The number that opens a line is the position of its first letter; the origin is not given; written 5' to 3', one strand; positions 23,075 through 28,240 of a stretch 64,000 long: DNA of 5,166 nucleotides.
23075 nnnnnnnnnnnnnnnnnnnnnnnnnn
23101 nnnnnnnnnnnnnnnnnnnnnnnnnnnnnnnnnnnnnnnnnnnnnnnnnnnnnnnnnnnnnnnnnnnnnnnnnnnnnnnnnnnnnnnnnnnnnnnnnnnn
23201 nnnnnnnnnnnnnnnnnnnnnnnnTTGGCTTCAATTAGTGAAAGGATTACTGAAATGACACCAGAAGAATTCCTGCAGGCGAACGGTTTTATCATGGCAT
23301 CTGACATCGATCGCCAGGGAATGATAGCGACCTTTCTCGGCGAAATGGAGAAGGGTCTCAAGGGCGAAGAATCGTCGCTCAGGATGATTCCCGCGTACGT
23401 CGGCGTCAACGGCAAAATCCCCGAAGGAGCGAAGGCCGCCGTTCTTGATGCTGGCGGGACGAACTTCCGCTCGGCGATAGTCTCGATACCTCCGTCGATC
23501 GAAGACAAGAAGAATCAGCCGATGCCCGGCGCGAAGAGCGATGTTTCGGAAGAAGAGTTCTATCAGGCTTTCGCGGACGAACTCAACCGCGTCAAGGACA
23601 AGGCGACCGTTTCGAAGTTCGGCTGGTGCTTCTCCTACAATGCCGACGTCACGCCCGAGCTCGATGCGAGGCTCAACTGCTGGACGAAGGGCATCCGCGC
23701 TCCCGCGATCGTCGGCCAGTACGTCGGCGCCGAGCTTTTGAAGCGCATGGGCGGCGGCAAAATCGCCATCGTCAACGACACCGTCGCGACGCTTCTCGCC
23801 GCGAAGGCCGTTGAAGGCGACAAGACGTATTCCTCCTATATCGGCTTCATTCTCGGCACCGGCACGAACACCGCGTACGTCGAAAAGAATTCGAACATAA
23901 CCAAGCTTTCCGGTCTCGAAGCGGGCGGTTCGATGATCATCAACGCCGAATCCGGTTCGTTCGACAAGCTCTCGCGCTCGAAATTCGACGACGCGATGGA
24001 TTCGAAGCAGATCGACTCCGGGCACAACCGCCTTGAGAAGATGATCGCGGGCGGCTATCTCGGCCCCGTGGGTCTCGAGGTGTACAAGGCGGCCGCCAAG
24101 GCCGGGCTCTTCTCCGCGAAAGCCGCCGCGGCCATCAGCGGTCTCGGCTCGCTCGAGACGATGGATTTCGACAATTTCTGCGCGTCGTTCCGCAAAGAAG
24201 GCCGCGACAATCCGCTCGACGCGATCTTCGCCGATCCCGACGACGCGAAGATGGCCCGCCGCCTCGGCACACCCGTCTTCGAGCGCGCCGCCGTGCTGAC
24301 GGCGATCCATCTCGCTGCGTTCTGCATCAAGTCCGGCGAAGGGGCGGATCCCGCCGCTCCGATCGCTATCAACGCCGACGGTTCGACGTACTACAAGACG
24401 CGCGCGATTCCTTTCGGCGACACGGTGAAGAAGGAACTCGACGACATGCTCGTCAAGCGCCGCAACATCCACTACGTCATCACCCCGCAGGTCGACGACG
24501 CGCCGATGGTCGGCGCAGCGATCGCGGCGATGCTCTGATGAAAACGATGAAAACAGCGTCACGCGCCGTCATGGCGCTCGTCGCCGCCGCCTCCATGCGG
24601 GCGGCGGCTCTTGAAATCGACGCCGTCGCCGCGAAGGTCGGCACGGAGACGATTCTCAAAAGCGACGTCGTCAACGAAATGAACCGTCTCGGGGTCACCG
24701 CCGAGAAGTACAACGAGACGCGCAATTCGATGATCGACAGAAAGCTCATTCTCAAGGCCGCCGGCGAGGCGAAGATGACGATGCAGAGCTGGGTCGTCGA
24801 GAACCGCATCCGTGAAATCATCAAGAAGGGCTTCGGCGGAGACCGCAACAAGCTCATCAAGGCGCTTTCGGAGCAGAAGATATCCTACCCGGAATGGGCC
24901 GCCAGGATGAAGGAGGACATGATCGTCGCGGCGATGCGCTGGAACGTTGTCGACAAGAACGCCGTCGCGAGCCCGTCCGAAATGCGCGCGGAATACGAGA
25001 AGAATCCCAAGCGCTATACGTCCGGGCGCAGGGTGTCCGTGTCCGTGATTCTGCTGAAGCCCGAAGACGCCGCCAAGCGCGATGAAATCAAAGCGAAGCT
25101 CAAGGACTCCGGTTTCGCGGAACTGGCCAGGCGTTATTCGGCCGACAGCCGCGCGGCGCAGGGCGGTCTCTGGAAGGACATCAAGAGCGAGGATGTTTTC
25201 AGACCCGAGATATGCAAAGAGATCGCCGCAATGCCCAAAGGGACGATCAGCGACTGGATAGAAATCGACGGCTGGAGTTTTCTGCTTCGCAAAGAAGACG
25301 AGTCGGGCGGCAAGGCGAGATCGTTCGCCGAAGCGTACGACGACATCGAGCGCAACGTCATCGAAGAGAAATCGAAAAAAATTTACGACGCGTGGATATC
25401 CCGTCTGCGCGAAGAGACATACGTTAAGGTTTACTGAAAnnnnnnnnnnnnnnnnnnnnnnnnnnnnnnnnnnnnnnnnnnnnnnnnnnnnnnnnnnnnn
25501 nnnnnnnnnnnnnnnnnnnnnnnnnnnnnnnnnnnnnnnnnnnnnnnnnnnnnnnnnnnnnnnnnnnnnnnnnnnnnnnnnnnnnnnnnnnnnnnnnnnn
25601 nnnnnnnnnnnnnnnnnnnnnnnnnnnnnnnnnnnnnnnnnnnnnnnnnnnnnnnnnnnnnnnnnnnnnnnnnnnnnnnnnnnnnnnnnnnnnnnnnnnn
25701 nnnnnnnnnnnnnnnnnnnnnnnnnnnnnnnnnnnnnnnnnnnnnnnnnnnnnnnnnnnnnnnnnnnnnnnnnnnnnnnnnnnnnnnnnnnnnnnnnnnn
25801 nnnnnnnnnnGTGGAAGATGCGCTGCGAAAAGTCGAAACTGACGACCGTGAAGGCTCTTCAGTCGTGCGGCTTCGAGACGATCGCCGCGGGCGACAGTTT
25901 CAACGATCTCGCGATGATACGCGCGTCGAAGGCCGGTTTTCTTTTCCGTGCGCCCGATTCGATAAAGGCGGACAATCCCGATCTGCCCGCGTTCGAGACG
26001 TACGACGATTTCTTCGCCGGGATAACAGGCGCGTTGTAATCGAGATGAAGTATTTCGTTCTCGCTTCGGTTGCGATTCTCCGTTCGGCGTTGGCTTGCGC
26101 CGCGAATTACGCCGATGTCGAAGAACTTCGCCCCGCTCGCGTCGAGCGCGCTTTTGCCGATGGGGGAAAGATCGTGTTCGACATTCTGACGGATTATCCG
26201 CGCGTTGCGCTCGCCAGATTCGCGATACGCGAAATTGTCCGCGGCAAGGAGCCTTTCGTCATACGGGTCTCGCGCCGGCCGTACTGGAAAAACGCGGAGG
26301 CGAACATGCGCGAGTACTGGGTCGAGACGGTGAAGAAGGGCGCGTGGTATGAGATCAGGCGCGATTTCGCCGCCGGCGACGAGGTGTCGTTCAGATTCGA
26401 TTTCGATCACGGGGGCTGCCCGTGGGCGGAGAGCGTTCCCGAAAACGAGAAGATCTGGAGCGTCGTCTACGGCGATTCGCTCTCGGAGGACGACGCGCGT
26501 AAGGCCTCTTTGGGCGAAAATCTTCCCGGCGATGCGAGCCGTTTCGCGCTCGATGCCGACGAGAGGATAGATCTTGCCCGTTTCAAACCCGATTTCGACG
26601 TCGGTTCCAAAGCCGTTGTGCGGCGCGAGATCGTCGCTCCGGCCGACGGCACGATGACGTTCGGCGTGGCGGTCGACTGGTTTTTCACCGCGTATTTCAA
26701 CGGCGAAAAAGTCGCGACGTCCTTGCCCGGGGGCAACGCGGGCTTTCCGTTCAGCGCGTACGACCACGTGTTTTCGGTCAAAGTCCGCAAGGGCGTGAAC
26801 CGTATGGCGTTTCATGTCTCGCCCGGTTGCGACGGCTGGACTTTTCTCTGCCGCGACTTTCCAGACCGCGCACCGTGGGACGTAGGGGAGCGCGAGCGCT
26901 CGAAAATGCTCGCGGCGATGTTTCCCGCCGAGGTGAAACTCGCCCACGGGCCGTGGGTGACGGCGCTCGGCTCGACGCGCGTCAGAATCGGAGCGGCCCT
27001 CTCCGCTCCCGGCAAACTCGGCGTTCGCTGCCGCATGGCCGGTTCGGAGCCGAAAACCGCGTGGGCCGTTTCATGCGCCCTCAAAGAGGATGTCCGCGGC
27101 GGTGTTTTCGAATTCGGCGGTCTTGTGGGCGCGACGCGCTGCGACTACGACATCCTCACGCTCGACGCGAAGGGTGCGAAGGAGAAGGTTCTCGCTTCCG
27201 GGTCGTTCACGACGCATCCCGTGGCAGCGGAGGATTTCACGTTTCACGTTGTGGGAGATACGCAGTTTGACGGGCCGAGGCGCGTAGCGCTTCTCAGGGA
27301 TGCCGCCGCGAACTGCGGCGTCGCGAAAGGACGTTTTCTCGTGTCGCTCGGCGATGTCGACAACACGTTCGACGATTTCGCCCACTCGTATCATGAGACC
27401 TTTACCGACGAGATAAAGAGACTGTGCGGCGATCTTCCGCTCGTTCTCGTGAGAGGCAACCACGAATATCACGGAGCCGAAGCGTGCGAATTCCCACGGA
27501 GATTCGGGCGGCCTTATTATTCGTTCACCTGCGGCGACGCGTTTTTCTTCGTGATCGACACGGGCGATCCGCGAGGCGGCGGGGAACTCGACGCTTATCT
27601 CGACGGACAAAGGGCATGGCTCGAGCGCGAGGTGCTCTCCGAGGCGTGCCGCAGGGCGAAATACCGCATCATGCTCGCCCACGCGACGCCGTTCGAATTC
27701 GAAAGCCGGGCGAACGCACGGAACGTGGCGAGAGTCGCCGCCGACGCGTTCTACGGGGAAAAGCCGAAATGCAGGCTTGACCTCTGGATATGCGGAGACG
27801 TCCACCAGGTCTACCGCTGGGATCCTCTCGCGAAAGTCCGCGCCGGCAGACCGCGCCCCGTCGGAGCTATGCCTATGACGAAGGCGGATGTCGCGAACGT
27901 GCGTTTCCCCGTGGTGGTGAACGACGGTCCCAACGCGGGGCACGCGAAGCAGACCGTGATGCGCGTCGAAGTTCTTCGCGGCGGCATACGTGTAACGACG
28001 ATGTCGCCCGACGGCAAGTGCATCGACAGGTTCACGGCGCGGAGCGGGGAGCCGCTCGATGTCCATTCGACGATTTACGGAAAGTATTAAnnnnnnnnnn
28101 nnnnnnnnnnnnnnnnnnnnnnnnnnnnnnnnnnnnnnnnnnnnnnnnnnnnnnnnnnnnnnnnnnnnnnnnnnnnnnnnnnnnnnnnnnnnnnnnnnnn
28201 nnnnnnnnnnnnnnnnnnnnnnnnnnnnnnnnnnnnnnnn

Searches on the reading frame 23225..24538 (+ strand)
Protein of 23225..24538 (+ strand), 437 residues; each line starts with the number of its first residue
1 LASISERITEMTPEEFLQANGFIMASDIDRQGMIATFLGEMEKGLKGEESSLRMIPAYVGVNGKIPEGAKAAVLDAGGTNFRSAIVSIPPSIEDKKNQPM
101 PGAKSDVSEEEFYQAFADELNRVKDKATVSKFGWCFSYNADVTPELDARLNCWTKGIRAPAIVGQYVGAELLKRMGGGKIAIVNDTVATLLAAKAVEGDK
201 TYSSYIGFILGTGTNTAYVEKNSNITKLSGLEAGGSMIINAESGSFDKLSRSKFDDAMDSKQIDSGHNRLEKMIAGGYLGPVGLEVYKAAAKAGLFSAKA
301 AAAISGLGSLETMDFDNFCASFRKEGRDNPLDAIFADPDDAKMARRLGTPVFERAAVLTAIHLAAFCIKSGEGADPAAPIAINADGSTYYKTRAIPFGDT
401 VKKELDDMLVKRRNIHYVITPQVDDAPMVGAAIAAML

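Call 40: search_protein_families(library=pfam, proteins=[window:23225-24538:+], max_evalue=0.00001)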
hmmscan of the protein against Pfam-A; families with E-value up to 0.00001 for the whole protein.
window:23225-24538:+ (437 aa): 2 families
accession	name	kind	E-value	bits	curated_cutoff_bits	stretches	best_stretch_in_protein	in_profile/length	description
PF03727.22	Hexokinase_2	-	4.1e-40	138.1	24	1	206-436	2-241/242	Hexokinase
PF00349.27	Hexokinase_1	-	9.8e-19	68.4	24.3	1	33-193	19-199/201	Hexokinase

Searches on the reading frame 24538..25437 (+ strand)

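Call 40: search_protein_families(library=pfam, proteins=[window:24538-25437:+], max_evalue=0.00001)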
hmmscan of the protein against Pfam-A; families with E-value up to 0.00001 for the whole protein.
window:24538-25437:+ (299 aa): 2 families
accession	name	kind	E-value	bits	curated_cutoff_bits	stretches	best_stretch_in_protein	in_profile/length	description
PF13145.12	Rotamase_2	-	1.6e-11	45.5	27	1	145-267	2-120/121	PPIC-type PPIASE domain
PF00639.27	Rotamase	-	1.8e-06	29.3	21.7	1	180-243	21-86/97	PPIC-type PPIASE domain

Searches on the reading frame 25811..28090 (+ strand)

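Call 6: search_protein_families(library=pfam, proteins=[window:25811-28090:+])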
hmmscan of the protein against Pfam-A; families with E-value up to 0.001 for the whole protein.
window:25811-28090:+ (759 aa): 1 family
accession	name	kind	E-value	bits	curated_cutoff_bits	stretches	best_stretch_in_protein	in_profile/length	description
PF00149.33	Metallophos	-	3.5e-09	37.8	21.5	1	477-666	2-190/191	Calcineurin-like phosphoesterase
